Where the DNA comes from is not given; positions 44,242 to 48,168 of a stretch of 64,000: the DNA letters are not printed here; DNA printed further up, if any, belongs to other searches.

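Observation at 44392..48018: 1208-aa secreted mosaic protein built from several families of short reiterated peptide motifs: the best candidate for something undescribed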

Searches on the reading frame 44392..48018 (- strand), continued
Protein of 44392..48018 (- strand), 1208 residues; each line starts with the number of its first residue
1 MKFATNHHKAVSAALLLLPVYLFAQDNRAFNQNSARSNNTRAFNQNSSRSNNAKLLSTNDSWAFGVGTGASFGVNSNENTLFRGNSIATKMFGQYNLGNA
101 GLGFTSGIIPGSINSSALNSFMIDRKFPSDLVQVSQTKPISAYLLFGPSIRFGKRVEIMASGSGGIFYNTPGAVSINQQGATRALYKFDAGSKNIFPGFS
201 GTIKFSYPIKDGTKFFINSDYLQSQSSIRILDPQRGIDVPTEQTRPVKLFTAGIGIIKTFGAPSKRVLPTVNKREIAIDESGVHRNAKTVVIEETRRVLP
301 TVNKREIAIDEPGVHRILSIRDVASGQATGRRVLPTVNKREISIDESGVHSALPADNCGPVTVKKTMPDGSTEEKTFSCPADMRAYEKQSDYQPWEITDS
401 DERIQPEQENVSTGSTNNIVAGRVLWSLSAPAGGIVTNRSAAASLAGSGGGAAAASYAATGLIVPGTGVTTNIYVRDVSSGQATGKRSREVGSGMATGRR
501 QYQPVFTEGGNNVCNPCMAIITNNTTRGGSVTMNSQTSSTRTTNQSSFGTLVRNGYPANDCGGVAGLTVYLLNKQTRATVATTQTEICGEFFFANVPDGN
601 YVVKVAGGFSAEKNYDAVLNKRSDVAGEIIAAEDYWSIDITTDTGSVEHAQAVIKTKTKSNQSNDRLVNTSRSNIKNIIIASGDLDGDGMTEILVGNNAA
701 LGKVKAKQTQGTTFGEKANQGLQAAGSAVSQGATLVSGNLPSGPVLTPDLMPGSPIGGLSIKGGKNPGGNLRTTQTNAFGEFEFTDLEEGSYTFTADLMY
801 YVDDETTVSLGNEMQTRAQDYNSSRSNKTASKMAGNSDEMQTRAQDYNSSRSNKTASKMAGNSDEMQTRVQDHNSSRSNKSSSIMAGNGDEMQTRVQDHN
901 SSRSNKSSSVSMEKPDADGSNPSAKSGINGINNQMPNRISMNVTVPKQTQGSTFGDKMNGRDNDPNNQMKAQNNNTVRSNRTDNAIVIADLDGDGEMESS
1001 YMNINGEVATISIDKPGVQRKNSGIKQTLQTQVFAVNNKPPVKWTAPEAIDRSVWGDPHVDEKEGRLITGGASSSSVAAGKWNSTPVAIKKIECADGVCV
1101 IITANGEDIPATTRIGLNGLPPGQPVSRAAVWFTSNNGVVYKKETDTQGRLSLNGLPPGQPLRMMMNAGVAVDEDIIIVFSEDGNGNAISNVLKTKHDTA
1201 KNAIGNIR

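Call 7: find_homologous_proteins(query=window:44392-48018:-)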
Query window:44392-48018:- (1208 aa): 266 proteins with E <= 0.001 among 8000 candidates; the best 120 are listed.
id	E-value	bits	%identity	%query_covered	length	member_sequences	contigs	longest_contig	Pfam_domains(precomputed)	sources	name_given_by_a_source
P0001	0.0e+0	1226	47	79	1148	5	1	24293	PF07714.24,PF13715.13,PF11974.15,PF17802.8,PF13620.13,PF09430.17,PF22904.4,PF17210.10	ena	-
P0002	0.0e+0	1112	46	99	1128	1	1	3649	PF01839.30,PF07714.24,PF13715.13,PF11974.15,PF13517.13,PF17802.8,PF13620.13,PF09430.17,PF22904.4,PF17210.10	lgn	-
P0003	0.0e+0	1108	49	99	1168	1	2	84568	PF07714.24,PF13715.13,PF11974.15,PF13517.13,PF17802.8,PF13620.13,PF09430.17,PF22904.4,PF17210.10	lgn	-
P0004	0.0e+0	1105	47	98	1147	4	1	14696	PF07495.20,PF07714.24,PF13715.13,PF13517.13,PF17802.8,PF13620.13,PF09430.17,PF22904.4,PF17210.10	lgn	-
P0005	0.0e+0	1102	47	65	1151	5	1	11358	PF11974.15,PF13620.13,PF22904.4,PF17210.10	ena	-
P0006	0.0e+0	1098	44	77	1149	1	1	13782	PF07714.24,PF13715.13,PF17802.8,PF13620.13,PF09430.17,PF22904.4,PF17210.10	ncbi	ncbi:MAG: hypothetical protein ACM3H8_00225 [Sphingobacteriales bacterium]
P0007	0.0e+0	1085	46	67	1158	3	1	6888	PF13620.13,PF22904.4,PF17210.10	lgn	-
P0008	0.0e+0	1065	45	99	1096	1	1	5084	PF01839.30,PF07495.20,PF13715.13,PF11974.15,PF13517.13,PF17802.8,PF13620.13,PF22904.4,PF17210.10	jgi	jgi:predicted lipoprotein with Yx(FWY)xxD motif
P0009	0.0e+0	1028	47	74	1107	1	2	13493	PF07714.24,PF13715.13,PF11974.15,PF13517.13,PF17802.8,PF13620.13,PF09430.17,PF22904.4,PF17210.10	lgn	-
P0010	0.0e+0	1027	44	76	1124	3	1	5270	PF13715.13,PF13620.13,PF22904.4,PF17210.10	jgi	jgi:hypothetical protein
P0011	0.0e+0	1026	48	99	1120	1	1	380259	PF01839.30,PF13715.13,PF13620.13,PF22904.4,PF17210.10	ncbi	ncbi:MAG: carboxypeptidase-like regulatory domain-containing protein [Ferruginibacter sp.]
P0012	2.3e-298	1011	44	97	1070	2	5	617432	PF07714.24,PF13715.13,PF11974.15,PF13517.13,PF17802.8,PF13620.13,PF09430.17,PF22904.4,PF17210.10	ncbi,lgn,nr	ncbi:MAG: hypothetical protein EKK37_15080 [Sphingobacteriales bacterium]|nr:MAG: hypothetical prote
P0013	3.4e-297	1007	44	76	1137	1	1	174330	PF13715.13,PF13620.13,PF22904.4,PF17210.10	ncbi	-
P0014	3.5e-297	1007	44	77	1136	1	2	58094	PF13715.13,PF13620.13,PF22904.4,PF17210.10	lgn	-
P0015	4.5e-291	987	44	71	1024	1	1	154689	PF13715.13,PF13620.13,PF22904.4,PF17210.10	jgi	jgi:hypothetical protein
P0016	2.9e-289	981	43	97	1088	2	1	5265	PF01839.30,PF07714.24,PF13715.13,PF11974.15,PF13517.13,PF17802.8,PF13620.13,PF09430.17,PF22904.4,PF17210.10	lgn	-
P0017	3.8e-288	977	46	99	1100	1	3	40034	PF01839.30,PF13715.13,PF17802.8,PF13620.13,PF22904.4,PF17210.10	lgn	-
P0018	4.0e-287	974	42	73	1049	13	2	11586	PF07714.24,PF13715.13,PF13517.13,PF17802.8,PF13620.13,PF22904.4,PF17210.10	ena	-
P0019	1.8e-284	965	39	99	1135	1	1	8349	PF07714.24,PF13715.13,PF17802.8,PF13620.13,PF22904.4,PF17210.10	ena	-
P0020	1.8e-282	958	45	64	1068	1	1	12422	PF13715.13,PF13620.13,PF22904.4,PF17210.10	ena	-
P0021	7.7e-279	946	41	76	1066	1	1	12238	PF07714.24,PF13715.13,PF17802.8,PF13620.13,PF22904.4,PF17210.10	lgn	-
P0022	4.5e-264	897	44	95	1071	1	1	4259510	PF13715.13,PF13620.13,PF22904.4,PF17210.10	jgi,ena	-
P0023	2.4e-261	888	43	97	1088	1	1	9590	PF07714.24,PF11974.15,PF17802.8,PF13620.13,PF09430.17,PF22904.4,PF17210.10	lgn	-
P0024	1.4e-248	846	35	97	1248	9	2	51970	PF01839.30,PF17802.8,PF13620.13,PF22904.4,PF17210.10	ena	-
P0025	2.7e-240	819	40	67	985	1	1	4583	PF13715.13,PF11974.15,PF17802.8,PF13620.13,PF09430.17,PF22904.4,PF17210.10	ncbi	ncbi:MAG: carboxypeptidase-like regulatory domain-containing protein, partial [Bacteroidota bacteriu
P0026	2.7e-239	815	43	54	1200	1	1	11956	PF01839.30,PF13620.13,PF22904.4,PF17210.10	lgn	-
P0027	6.8e-232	791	39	99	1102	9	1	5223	PF13715.13,PF17802.8,PF13620.13,PF22904.4,PF17210.10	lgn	-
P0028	9.9e-229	780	35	67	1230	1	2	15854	PF01839.30,PF13620.13,PF22904.4,PF17210.10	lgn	-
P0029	1.9e-227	776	51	56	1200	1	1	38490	PF13715.13,PF13620.13,PF22904.4,PF17210.10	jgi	jgi:hypothetical protein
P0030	2.1e-223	763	38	52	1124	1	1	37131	PF13517.13,PF17802.8,PF13620.13,PF22904.4,PF17210.10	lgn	-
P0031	1.4e-207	710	41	52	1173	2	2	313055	PF01839.30,PF13517.13,PF17802.8,PF13620.13,PF22904.4,PF17210.10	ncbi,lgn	-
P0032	1.2e-206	707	39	78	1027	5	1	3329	PF13620.13,PF22904.4,PF17210.10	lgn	-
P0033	3.4e-205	702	42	52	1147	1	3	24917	PF01839.30,PF13715.13,PF13517.13,PF17802.8,PF13620.13,PF22904.4,PF17210.10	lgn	-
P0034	2.4e-204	700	38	84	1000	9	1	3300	PF13620.13,PF22904.4,PF17210.10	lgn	-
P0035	1.0e-202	694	41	69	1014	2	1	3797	PF13620.13,PF22904.4,PF17210.10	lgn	-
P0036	2.5e-202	693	37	58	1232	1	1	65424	PF01839.30,PF13715.13,PF11974.15,PF17802.8,PF13620.13,PF09430.17,PF22904.4,PF17210.10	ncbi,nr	ncbi:MAG: carboxypeptidase regulatory-like domain-containing protein [Bacteroidota bacterium]|nr:car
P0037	4.1e-199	682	41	54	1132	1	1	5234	PF13620.13,PF22904.4,PF17210.10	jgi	-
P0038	1.3e-197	677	35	74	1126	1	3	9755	PF13620.13,PF22904.4,PF17210.10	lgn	-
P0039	1.9e-196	673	38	69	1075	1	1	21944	PF13715.13,PF17802.8,PF13620.13,PF22904.4,PF17210.10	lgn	-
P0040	4.9e-196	672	40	52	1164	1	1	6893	PF01839.30,PF13517.13,PF17802.8,PF13620.13,PF22904.4,PF17210.10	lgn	-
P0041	1.5e-195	670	38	56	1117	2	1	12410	PF13620.13,PF22904.4,PF17210.10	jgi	-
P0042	1.9e-195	670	43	67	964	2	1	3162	PF13715.13,PF17802.8,PF13620.13,PF22904.4,PF17210.10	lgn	-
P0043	2.0e-193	663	35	74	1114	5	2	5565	PF17802.8,PF13620.13,PF22904.4,PF17210.10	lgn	-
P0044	1.6e-192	660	40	70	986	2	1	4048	PF13715.13,PF13620.13,PF22904.4,PF17210.10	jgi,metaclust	metaclust:\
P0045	4.9e-189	649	42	66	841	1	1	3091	PF13620.13,PF22904.4,PF17210.10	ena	-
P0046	1.8e-188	647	35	57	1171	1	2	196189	PF01839.30,PF07714.24,PF13715.13,PF11974.15,PF13517.13,PF17802.8,PF13620.13,PF09430.17,PF22904.4,PF17210.10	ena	-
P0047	7.1e-186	638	40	54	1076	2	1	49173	PF07495.20,PF17802.8,PF13620.13,PF22904.4,PF17210.10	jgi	jgi:hypothetical protein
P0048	9.6e-186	638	42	57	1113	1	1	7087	PF13620.13,PF09430.17,PF22904.4,PF17210.10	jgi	-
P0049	1.7e-185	637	42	56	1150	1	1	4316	PF13620.13,PF09430.17,PF22904.4,PF17210.10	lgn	-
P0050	5.8e-185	635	41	57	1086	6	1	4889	PF13620.13,PF22904.4,PF17210.10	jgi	jgi:hypothetical protein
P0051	1.6e-184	634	34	56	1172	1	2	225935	PF13715.13,PF11974.15,PF13517.13,PF17802.8,PF13620.13,PF09430.17,PF22904.4,PF17210.10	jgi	jgi:hypothetical protein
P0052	2.7e-184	633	34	70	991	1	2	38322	PF01839.30,PF07714.24,PF13715.13,PF17802.8,PF13620.13,PF09430.17,PF22904.4,PF17210.10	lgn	-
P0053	9.0e-182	625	38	64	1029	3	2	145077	PF13715.13,PF20598.5,PF17802.8,PF13620.13,PF09430.17,PF22904.4,PF17210.10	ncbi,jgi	-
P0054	1.3e-180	621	33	57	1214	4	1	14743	PF13517.13,PF17802.8,PF13620.13,PF22904.4,PF17210.10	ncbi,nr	ncbi:MAG: hypothetical protein SFU87_03055 [Chitinophagaceae bacterium]|nr:hypothetical protein [Chi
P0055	1.5e-180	621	41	56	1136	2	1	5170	PF13620.13,PF22904.4,PF17210.10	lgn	-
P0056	1.4e-178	614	35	68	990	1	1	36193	PF01839.30,PF07714.24,PF13715.13,PF17802.8,PF13620.13,PF09430.17,PF22904.4,PF17210.10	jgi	-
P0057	4.7e-178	612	32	70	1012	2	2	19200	PF01839.30,PF07714.24,PF13715.13,PF17802.8,PF13620.13,PF09430.17,PF22904.4,PF17210.10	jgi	jgi:hypothetical protein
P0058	5.4e-178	612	46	50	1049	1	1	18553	PF13620.13,PF09430.17,PF22904.4,PF17210.10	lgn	-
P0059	7.5e-178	612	41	57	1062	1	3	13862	PF13620.13,PF09430.17,PF22904.4,PF17210.10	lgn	-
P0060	4.2e-177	609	45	66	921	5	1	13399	PF01839.30,PF07495.20,PF07714.24,PF13715.13,PF17802.8,PF13620.13,PF09430.17,PF22904.4,PF17210.10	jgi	jgi:hypothetical protein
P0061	8.6e-177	608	40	57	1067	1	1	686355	PF13620.13,PF09430.17,PF22904.4,PF17210.10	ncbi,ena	-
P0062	1.3e-176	608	42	56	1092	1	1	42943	PF13620.13,PF09430.17,PF22904.4,PF17210.10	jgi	jgi:hypothetical protein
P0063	2.4e-175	604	38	57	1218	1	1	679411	PF01839.30,PF07495.20,PF13517.13,PF13620.13,PF22904.4,PF17210.10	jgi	jgi:hypothetical protein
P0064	8.2e-173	595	41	57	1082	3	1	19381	PF13715.13,PF17802.8,PF13620.13,PF09430.17,PF22904.4,PF17210.10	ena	-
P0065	3.2e-172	593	34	71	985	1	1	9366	PF01839.30,PF07714.24,PF13715.13,PF11974.15,PF13517.13,PF17802.8,PF13620.13,PF09430.17,PF22904.4,PF17210.10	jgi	jgi:hypothetical protein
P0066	5.5e-172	592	38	77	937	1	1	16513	PF13715.13,PF13620.13,PF09430.17,PF22904.4,PF17210.10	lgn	-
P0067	6.0e-172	592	40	52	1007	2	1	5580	PF13620.13,PF09430.17,PF22904.4,PF17210.10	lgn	-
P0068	7.2e-172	592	37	77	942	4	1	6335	PF13715.13,PF13620.13,PF09430.17,PF22904.4,PF17210.10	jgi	-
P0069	1.7e-171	591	34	65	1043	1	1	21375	PF13715.13,PF11974.15,PF17802.8,PF23193.2,PF13620.13,PF09430.17,PF22904.4,PF17210.10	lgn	-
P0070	4.5e-171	589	40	57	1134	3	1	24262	PF01839.30,PF13517.13,PF13620.13,PF22904.4,PF17210.10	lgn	-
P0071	1.0e-170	588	36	82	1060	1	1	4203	PF13620.13,PF09430.17,PF22904.4,PF17210.10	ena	-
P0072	1.4e-170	588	39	74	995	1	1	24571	PF13620.13,PF22904.4,PF17210.10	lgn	-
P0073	6.8e-169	582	46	31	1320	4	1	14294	PF13620.13,PF22904.4,PF17210.10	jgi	jgi:hypothetical protein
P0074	7.7e-169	582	47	57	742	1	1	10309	PF13620.13,PF22904.4,PF17210.10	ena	-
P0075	1.2e-167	578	38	74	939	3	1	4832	PF13620.13,PF09430.17,PF22904.4,PF17210.10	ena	-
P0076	4.5e-165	570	39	56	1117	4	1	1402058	PF01839.30,PF07495.20,PF13517.13,PF13620.13,PF22904.4,PF17210.10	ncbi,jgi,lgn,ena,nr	ncbi:MAG: hypothetical protein KGZ74_18155 [Chitinophagaceae bacterium]|nr:hypothetical protein [Chi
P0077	3.3e-163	563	33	70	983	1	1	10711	PF13715.13,PF17802.8,PF13620.13,PF09430.17,PF22904.4,PF17210.10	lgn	-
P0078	9.7e-163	562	40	53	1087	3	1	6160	PF01839.30,PF12256.15,PF07495.20,PF13517.13,PF13620.13,PF22904.4,PF17210.10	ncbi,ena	-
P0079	3.9e-162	560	41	55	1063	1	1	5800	PF13620.13,PF22904.4,PF17210.10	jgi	jgi:hypothetical protein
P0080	6.0e-162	559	39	53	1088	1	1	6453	PF01839.30,PF13517.13,PF13620.13,PF22904.4,PF17210.10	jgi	jgi:hypothetical protein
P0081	4.0e-161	556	39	55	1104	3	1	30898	PF13620.13,PF09430.17,PF22904.4,PF17210.10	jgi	jgi:hypothetical protein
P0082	6.0e-161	556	36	73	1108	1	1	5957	PF01839.30,PF07495.20,PF13715.13,PF13517.13,PF13620.13,PF22904.4,PF17210.10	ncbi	-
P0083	3.0e-160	554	38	57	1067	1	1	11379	PF13620.13,PF22904.4,PF17210.10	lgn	-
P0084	2.9e-159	550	37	68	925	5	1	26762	PF13620.13,PF22904.4,PF17210.10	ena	-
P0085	1.5e-158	548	36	54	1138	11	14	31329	PF13620.13,PF22904.4,PF17210.10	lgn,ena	-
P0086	2.3e-158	547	33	70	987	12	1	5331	PF13715.13,PF17802.8,PF13620.13,PF09430.17,PF22904.4,PF17210.10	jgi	jgi:hypothetical protein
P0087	4.0e-158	546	37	66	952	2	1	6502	PF13620.13,PF09430.17,PF22904.4,PF17210.10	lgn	-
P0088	4.5e-158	546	33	68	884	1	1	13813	PF13620.13,PF09430.17,PF22904.4,PF17210.10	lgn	-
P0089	6.0e-158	546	38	66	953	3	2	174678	PF13620.13,PF22904.4,PF17210.10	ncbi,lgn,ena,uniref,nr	ncbi:hypothetical protein [Agriterribacter sp.]|uniref:hypothetical protein n=1 Tax=Agriterribacter 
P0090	7.8e-158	546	40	55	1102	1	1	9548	PF01839.30,PF13517.13,PF13620.13,PF22904.4,PF17210.10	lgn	-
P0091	3.3e-156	540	39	54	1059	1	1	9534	PF01839.30,PF07495.20,PF13517.13,PF13620.13,PF22904.4,PF17210.10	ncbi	-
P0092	4.3e-156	540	35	59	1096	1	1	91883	PF13715.13,PF17802.8,PF13620.13,PF22904.4,PF17210.10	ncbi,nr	ncbi:MAG: hypothetical protein JNN00_16875 [Chitinophagaceae bacterium]|nr:hypothetical protein [Chi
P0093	5.4e-156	539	37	71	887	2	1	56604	PF13620.13,PF22904.4,PF17210.10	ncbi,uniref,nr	ncbi:hypothetical protein [Agriterribacter sp.]|uniref:hypothetical protein n=1 Tax=Agriterribacter 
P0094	6.7e-156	539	40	55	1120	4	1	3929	PF01839.30,PF13620.13,PF22904.4,PF17210.10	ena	-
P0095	9.0e-156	539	41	32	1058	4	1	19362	PF01839.30,PF13517.13,PF13620.13,PF09430.17,PF22904.4,PF17210.10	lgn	-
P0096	9.5e-156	539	38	54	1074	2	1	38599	PF13715.13,PF13620.13,PF22904.4,PF17210.10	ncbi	-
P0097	7.7e-155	536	39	58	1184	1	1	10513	PF01839.30,PF13517.13,PF13620.13,PF22904.4,PF17210.10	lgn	-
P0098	8.3e-155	536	38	53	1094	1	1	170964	PF13620.13,PF22904.4,PF17210.10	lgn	-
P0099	2.5e-154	534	40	55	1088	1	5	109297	PF01839.30,PF13620.13,PF22904.4,PF17210.10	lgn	-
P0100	6.3e-154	533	38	57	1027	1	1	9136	PF13715.13,PF13620.13,PF09430.17,PF22904.4,PF17210.10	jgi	jgi:hypothetical protein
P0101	1.0e-153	532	39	55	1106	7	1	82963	PF01839.30,PF13620.13,PF22904.4,PF17210.10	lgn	-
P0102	2.2e-153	531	40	73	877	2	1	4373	PF13715.13,PF13620.13,PF22904.4,PF17210.10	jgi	jgi:hypothetical protein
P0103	2.4e-153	531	39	72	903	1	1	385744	PF13715.13,PF17802.8,PF13620.13,PF22904.4,PF17210.10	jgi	jgi:hypothetical protein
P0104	2.8e-153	530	39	56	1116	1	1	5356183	PF13620.13,PF22904.4,PF17210.10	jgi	jgi:hypothetical protein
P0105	4.4e-153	530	39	53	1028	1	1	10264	PF01839.30,PF07495.20,PF13517.13,PF13620.13,PF22904.4,PF17210.10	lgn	-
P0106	5.2e-153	530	40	53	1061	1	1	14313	PF17802.8,PF13620.13,PF22904.4,PF17210.10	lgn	-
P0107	9.4e-153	529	34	57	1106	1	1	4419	PF01839.30,PF07495.20,PF13715.13,PF13620.13,PF22904.4,PF17210.10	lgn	-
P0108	1.2e-152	528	33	60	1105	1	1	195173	PF13715.13,PF13620.13,PF22904.4,PF17210.10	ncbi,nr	ncbi:MAG: carboxypeptidase regulatory-like domain-containing protein [Chitinophagaceae bacterium]|nr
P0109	5.5e-152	526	37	57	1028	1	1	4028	PF13715.13,PF17802.8,PF13620.13,PF09430.17,PF22904.4,PF17210.10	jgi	jgi:hypothetical protein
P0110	5.8e-152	526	37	59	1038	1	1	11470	PF01839.30,PF13517.13,PF13620.13,PF09430.17,PF22904.4,PF17210.10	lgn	-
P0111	2.0e-151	524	33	60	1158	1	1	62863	PF13620.13,PF22904.4,PF17210.10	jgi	jgi:hypothetical protein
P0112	1.1e-150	522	36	53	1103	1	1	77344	PF13620.13,PF22904.4,PF17210.10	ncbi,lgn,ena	-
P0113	1.9e-150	521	41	50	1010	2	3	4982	PF13715.13,PF17802.8,PF13620.13,PF22904.4,PF17210.10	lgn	-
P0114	2.3e-150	521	37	57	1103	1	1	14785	PF13715.13,PF13620.13,PF22904.4,PF17210.10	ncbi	-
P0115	2.8e-150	520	34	56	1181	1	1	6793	PF13715.13,PF17802.8,PF13620.13,PF09430.17,PF22904.4,PF17210.10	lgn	-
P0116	6.3e-150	519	39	68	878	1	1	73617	PF13620.13,PF09430.17,PF22904.4,PF17210.10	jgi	jgi:hypothetical protein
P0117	2.6e-149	517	39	54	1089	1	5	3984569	PF13517.13,PF13620.13,PF22904.4,PF17210.10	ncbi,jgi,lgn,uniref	ncbi:hypothetical protein PDL71_02375 [Lacibacter sp. MH-610]|uniref:hypothetical protein n=1 Tax=La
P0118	5.1e-149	516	37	56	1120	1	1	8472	PF13620.13,PF22904.4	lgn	-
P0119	2.3e-148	514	38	54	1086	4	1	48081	PF13715.13,PF13620.13,PF22904.4,PF17210.10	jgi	jgi:hypothetical protein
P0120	5.0e-147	510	39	57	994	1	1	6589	PF13620.13,PF09430.17,PF22904.4,PF17210.10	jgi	jgi:hypothetical protein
